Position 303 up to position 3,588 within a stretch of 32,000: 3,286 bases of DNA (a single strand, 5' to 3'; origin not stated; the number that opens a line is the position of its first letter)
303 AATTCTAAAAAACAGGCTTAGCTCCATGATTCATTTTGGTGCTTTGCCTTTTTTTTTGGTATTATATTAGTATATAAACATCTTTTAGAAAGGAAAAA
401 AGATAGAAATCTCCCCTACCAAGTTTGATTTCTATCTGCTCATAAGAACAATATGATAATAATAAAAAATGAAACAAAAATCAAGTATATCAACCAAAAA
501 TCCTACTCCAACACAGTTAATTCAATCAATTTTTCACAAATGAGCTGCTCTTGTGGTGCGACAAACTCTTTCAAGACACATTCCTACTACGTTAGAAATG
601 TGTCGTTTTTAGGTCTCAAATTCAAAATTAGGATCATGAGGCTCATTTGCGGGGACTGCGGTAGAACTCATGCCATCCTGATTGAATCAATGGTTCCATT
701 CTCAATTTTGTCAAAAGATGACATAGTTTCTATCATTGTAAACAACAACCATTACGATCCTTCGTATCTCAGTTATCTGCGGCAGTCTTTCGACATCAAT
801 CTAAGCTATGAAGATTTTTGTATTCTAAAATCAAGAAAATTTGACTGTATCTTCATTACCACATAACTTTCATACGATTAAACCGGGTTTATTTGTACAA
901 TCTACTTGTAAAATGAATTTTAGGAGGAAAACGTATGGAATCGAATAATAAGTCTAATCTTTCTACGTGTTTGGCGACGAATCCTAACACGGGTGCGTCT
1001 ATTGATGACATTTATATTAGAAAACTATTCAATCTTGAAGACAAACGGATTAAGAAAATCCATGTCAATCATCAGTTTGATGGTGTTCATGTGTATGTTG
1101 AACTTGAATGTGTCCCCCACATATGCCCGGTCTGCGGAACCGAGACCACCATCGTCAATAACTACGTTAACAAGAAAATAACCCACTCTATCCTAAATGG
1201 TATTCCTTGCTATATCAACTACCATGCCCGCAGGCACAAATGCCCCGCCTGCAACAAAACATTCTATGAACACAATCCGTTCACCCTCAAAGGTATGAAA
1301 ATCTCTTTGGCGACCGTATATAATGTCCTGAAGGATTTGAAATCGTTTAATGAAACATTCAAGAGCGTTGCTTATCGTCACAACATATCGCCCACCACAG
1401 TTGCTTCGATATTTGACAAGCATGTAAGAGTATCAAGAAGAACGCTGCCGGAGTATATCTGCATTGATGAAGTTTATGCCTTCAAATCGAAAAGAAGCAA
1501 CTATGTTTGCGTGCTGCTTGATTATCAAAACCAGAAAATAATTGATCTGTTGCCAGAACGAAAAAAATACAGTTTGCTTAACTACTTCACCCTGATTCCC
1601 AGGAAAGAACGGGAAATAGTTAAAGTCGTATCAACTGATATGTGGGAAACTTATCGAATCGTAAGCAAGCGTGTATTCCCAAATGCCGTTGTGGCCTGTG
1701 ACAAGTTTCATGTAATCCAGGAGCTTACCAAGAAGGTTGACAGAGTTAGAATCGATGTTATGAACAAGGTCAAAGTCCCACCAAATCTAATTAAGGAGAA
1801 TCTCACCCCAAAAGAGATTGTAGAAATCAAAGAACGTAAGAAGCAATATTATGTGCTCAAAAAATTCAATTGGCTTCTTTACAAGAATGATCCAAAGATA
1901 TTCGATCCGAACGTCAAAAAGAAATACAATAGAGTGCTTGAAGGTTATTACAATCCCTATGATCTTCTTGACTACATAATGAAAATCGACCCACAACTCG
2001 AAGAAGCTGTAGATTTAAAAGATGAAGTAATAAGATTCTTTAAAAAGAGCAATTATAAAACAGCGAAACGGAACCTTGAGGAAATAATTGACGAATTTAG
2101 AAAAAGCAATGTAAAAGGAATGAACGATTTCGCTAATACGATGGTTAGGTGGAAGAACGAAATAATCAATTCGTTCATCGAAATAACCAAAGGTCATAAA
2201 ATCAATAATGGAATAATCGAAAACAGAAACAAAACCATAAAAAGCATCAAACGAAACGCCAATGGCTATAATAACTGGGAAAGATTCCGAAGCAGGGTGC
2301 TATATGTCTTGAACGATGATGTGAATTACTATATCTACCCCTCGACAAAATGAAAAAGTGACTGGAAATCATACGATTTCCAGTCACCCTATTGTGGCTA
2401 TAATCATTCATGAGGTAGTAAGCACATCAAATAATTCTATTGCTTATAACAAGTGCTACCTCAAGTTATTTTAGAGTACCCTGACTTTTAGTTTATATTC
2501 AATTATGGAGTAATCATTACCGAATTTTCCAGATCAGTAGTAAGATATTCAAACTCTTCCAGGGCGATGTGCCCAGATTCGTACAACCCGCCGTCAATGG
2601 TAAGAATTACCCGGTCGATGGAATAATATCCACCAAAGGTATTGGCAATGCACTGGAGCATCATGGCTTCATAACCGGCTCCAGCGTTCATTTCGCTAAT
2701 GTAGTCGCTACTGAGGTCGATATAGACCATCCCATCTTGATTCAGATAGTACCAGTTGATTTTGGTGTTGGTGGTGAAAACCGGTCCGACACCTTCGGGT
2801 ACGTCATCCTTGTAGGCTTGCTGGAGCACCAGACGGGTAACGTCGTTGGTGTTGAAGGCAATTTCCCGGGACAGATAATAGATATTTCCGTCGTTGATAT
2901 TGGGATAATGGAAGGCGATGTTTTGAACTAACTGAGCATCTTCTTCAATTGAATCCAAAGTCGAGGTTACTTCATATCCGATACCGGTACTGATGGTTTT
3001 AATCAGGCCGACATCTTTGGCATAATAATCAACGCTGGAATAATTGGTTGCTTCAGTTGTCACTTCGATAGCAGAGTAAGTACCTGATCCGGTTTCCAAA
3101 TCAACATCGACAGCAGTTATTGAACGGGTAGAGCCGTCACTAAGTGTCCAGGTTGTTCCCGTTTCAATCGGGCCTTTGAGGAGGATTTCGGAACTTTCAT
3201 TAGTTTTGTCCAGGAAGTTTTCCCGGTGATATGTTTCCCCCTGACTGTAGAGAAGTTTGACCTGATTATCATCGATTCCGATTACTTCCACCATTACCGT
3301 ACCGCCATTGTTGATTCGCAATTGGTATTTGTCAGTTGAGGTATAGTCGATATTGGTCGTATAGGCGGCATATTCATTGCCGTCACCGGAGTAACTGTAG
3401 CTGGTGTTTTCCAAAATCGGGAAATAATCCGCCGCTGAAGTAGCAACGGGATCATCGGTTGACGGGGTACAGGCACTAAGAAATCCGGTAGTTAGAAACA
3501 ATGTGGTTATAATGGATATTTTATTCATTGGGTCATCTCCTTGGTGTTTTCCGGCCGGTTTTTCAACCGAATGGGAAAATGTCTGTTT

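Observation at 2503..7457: Five-module array of [unknown beta-rich domain + GerMN-like domain] spread over a 1289-aa lipoprotein and a 341-aa lipoprotein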

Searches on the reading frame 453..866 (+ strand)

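Call 37: search_protein_families(library=pfam, proteins=[window:453-866:+], max_evalue=0.001)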
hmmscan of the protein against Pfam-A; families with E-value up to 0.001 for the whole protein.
window:453-866:+ (137 aa): 1 family
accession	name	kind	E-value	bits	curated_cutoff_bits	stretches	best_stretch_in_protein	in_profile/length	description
PF20020.4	DUF6431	-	1.1e-05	25.6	26.6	1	39-98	7-67/82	Domain of unknown function (DUF6431)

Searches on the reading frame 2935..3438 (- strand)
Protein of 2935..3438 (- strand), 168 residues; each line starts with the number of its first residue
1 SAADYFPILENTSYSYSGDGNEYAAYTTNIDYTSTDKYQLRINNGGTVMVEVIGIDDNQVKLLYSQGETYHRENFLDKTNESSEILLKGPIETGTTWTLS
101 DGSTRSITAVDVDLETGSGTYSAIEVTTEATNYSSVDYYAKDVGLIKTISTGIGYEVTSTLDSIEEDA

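Call 38: predict_structure(alignment_id=A2)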
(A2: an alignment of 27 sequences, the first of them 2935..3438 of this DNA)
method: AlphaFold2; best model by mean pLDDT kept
length: 168 residues; sequences in the alignment: 27
mean_pLDDT: 95.5   pTM: 0.90
mean pLDDT of the five models: 95.5, 94.5, 94.3, 94.2, 94.0
residues with pLDDT >= 90: 156; 70-90: 12; 50-70: 0; < 50: 0
segments of 3 or more residues with pLDDT < 50: none
pLDDT, mean of each block of 10 residues (from residue 1): 95 95 92 96 94 96 95 94 93 97 97 98 98 97 98 95 95
secondary structure, 60 per line:
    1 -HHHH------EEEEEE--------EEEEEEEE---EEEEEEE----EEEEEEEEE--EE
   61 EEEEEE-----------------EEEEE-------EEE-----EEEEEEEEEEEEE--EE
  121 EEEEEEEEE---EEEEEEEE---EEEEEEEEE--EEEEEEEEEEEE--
elements in order: H2-5 E12-17 E26-33 E37-43 E48-56 E59-66 E84-88 E96-98 E104-116 E119-129 E133-140 E144-152 E155-166

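Call 40: fold_search(model_id=the predicted structure, library=pdb)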
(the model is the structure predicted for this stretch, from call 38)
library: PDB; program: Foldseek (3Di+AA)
matches with E <= 10: 915; with E <= 0.001: 3
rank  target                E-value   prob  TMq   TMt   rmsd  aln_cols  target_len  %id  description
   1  4fvs_A                3.8e-05  1.00  0.55  0.44  11.8       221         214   12  Crystal structure of a putative lipoprotein (BDI_3050) from Parabacteroides distasonis ATCC 8503 at 2.70 A resolution (released 2012-07-25)
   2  4fvs_E                6.0e-05  1.00  0.54  0.44  11.8       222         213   12  Crystal structure of a putative lipoprotein (BDI_3050) from Parabacteroides distasonis ATCC 8503 at 2.70 A resolution (released 2012-07-25)
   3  3fzx                  6.7e-05  1.00  0.52  0.43  10.8       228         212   10  CRYSTAL STRUCTURE OF A PUTATIVE EXPORTED PROTEIN WITH YMCC-LIKE FOLD (BF2203) FROM BACTEROIDES FRAGILIS NCTC 9343 AT 2.2 (released 2009-02-03)
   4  9azz_C                1.9e-02  0.96  0.35  0.34  10.5       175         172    7  Crystal structure of outer membrane lipoprotein carrier protein (LolA) from Ehrlichia ruminantium (released 2024-03-20)
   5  7yr1_A                2.9e-02  0.13  0.14  0.04  19.4       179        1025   10  SARS-CoV-2 BA.2.75 S Trimer in complex with XG2v024 (released 2022-10-19)
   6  1iwl                  3.0e-02  0.85  0.32  0.31  11.0       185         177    7  Crystal Structure of the Lipoprotein Localization Factor, LolA (released 2003-07-15)
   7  8xla_E                3.4e-02  0.14  0.15  0.08  18.4       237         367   11  Mismatch Repair Complex (released 2025-04-16)
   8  3p16_F                4.1e-02  0.12  0.14  0.07  17.6       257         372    8  Crystal structure of DNA polymerase III sliding clamp (released 2011-08-24)
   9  9azz_B                5.3e-02  0.85  0.36  0.35  10.3       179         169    6  Crystal structure of outer membrane lipoprotein carrier protein (LolA) from Ehrlichia ruminantium (released 2024-03-20)
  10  9azz_A                5.3e-02  0.84  0.34  0.33  12.8       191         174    8  Crystal structure of outer membrane lipoprotein carrier protein (LolA) from Ehrlichia ruminantium (released 2024-03-20)
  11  9c89                  5.6e-02  0.57  0.30  0.30  13.8       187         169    7  Crystal structure of outer membrane lipoprotein carrier protein (LolA) from Ehrlichia chaffeensis (released 2024-06-19)
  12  4ki3_G                5.6e-02  0.51  0.26  0.26  11.1       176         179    6  1.70 Angstrom resolution crystal structure of outer-membrane lipoprotein carrier protein (lolA) from Yersinia pestis C (released 2013-05-15)
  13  8veh_B                5.9e-02  0.89  0.36  0.32   9.2       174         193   13  Crystal structure of outer membrane lipoprotein carrier protein (LolA) from Rickettsia bellii (released 2023-12-27)
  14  3p16_D                8.4e-02  0.10  0.14  0.08  17.7       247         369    7  Crystal structure of DNA polymerase III sliding clamp (released 2011-08-24)
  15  6in9_B                8.8e-02  0.84  0.37  0.26  12.0       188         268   10  Crystal structure of MucB in complex with MucA(peri) (released 2019-07-24)
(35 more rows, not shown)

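Call 41: search_protein_representatives(alignment_id=A2)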
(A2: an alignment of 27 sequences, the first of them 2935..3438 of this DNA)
Query: 27 sequences, 168 profile positions. Proteins with E-value up to 0.001 (for the whole library): 1281; up to 1e-10: 683; up to 1e-30: 239. The best 150 are listed.
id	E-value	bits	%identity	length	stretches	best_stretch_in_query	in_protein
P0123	1.3e-179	607.3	-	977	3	2-167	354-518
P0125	2.3e-122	421.1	-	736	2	2-167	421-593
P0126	2.0e-107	372.5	-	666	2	2-163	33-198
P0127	4.9e-76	270.4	-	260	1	2-168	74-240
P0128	3.6e-72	257.8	-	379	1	1-168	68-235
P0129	4.8e-70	250.9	-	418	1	2-167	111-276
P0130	3.6e-68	244.8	-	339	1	2-168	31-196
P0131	2.0e-66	239.1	-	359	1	2-168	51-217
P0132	6.1e-66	237.5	-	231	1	2-168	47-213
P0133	6.2e-66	237.5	-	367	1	2-167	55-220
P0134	9.4e-66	236.9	-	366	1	2-168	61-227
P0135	2.7e-65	235.4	-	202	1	1-166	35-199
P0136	4.7e-65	234.6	-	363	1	4-167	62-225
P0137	3.5e-62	225.3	-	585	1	2-167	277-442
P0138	3.9e-61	221.9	-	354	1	2-167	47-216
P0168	4.8e-54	198.8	-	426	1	2-167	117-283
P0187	6.7e-50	185.3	-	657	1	2-166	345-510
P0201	3.9e-48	179.6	-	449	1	2-163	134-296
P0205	2.1e-47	177.2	-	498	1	2-168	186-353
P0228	1.4e-44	168.0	-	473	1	2-165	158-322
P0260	6.7e-40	152.8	-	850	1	1-167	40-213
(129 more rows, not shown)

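Call 42: search_protein_families(library=pfam, proteins=[P0137, P0187, P0260, P0205, P0228, P0201, P0126, P0129, P0168], max_evalue=0.001)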
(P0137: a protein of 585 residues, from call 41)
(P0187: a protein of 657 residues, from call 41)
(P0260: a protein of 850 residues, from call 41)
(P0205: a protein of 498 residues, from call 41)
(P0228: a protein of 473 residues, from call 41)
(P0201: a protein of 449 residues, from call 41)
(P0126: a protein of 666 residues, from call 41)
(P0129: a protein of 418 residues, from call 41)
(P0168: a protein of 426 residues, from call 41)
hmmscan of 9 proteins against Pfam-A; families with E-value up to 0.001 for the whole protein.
P0137 (585 aa): 2 families
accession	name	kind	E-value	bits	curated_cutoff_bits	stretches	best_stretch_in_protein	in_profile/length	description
PF00395.25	SLH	-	7.2e-26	90.3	20.8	3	28-68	2-44/44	S-layer homology domain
PF10646.14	Germane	-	4.2e-10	40.7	23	1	461-561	2-116/117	Sporulation and spore germination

P0187 (657 aa): 4 families
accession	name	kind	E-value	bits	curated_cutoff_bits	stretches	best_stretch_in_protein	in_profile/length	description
PF14343.11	PrcB_C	-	8e-17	61.6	24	1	85-141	2-56/56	PrcB C-terminal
PF10646.14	Germane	-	1.1e-09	39.3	23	1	541-631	27-116/117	Sporulation and spore germination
PF11518.13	DUF3221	-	4.2e-07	30.6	26.4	1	186-256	5-77/82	Protein of unknown function (DUF3221)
PF21347.3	DUF3108_like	-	0.00021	21.6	27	1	445-491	132-185/199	DUF3108-like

P0260 (850 aa): 4 families
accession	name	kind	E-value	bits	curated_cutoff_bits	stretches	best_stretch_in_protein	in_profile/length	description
PF12831.13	FAD_oxidored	-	2.7e-104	350.2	27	1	355-838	1-416/416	FAD dependent oxidoreductase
PF10646.14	Germane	-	1.5e-09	38.9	23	1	239-330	21-115/117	Sporulation and spore germination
PF03486.20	HI0933_like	-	1.4e-05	25.1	50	1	355-390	2-37/244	HI0933-like protein Rossmann domain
PF21347.3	DUF3108_like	-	0.00069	20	27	1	149-202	132-192/199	DUF3108-like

P0205 (498 aa): 1 family
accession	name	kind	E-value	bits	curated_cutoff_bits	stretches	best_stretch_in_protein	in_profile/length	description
PF10646.14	Germane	-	9e-14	52.5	23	1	361-474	2-117/117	Sporulation and spore germination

P0228 (473 aa): 2 families
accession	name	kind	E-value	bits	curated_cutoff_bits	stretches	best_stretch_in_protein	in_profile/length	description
PF07833.16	Cu_amine_oxidN1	-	1.7e-37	128.1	24.2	1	39-145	2-108/108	Copper amine oxidase N-terminal domain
PF10646.14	Germane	-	8.4e-08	33.3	23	1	353-447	23-116/117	Sporulation and spore germination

P0201 (449 aa): 2 families
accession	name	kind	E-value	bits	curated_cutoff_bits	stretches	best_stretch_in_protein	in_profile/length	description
PF10646.14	Germane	-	3.4e-12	47.4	23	1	330-421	26-116/117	Sporulation and spore germination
PF11518.13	DUF3221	-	2.1e-05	25.2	26.4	1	51-122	11-82/82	Protein of unknown function (DUF3221)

P0126 (666 aa): 2 families
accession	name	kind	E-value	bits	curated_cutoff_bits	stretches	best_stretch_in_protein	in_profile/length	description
PF10646.14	Germane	-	6.8e-20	72.2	23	2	533-638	1-113/117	Sporulation and spore germination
PF21347.3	DUF3108_like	-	3e-11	44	27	2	463-501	141-184/199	DUF3108-like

P0129 (418 aa): 1 family
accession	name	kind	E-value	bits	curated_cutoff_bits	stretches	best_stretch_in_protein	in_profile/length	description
PF10646.14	Germane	-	7.2e-10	39.9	23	1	285-395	2-117/117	Sporulation and spore germination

P0168 (426 aa): 1 family
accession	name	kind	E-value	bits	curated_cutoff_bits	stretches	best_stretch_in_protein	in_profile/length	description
PF10646.14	Germane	-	3.6e-11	44.1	23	1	306-401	25-116/117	Sporulation and spore germination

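Call 44: search_protein_families(library=pfam, alignment_id=A3, max_evalue=0.01)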
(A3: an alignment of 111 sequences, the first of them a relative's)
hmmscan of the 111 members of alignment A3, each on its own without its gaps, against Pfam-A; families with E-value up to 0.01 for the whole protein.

A. member 1, P0128 (379 aa): 2 families
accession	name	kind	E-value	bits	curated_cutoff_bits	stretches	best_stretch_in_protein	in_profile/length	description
PF10646.14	Germane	-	4.7e-14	53.4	23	1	243-353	2-116/117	Sporulation and spore germination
PF02878.22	PGM_PMM_I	-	0.0062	16.7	22.5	1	261-375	3-127/138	Phosphoglucomutase/phosphomannomutase, alpha/beta/alpha domain I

B. families by the number of members that match (of 111 scanned): 7 families
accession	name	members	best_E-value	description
PF10646.14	Germane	108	3.4e-18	Sporulation and spore germination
PF21347.3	DUF3108_like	22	3.2e-06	DUF3108-like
PF07696.17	7TMR-DISMED2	1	0.0022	7TMR-DISM extracellular 2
PF16342.10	DUF4972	1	0.0028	Domain of unknown function (DUF4972)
PF24381.1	DUF7537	1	0.0035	Family of unknown function (DUF7537)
PF02878.22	PGM_PMM_I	1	0.0062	Phosphoglucomutase/phosphomannomutase, alpha/beta/alpha domain I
PF20205.3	DUF6567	1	0.0073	Family of unknown function (DUF6567)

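Call 45: search_solved_structures(query=A2, max_evalue=10, show_alignments=2)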
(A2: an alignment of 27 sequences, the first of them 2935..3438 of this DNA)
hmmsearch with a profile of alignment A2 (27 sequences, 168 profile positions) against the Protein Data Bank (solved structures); distinct sequences matched with E-value up to 10: 1.
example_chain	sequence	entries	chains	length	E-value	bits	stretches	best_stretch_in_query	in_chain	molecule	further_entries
7bev_A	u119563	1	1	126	0.5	13.2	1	40-90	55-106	Sperm-associated antigen 1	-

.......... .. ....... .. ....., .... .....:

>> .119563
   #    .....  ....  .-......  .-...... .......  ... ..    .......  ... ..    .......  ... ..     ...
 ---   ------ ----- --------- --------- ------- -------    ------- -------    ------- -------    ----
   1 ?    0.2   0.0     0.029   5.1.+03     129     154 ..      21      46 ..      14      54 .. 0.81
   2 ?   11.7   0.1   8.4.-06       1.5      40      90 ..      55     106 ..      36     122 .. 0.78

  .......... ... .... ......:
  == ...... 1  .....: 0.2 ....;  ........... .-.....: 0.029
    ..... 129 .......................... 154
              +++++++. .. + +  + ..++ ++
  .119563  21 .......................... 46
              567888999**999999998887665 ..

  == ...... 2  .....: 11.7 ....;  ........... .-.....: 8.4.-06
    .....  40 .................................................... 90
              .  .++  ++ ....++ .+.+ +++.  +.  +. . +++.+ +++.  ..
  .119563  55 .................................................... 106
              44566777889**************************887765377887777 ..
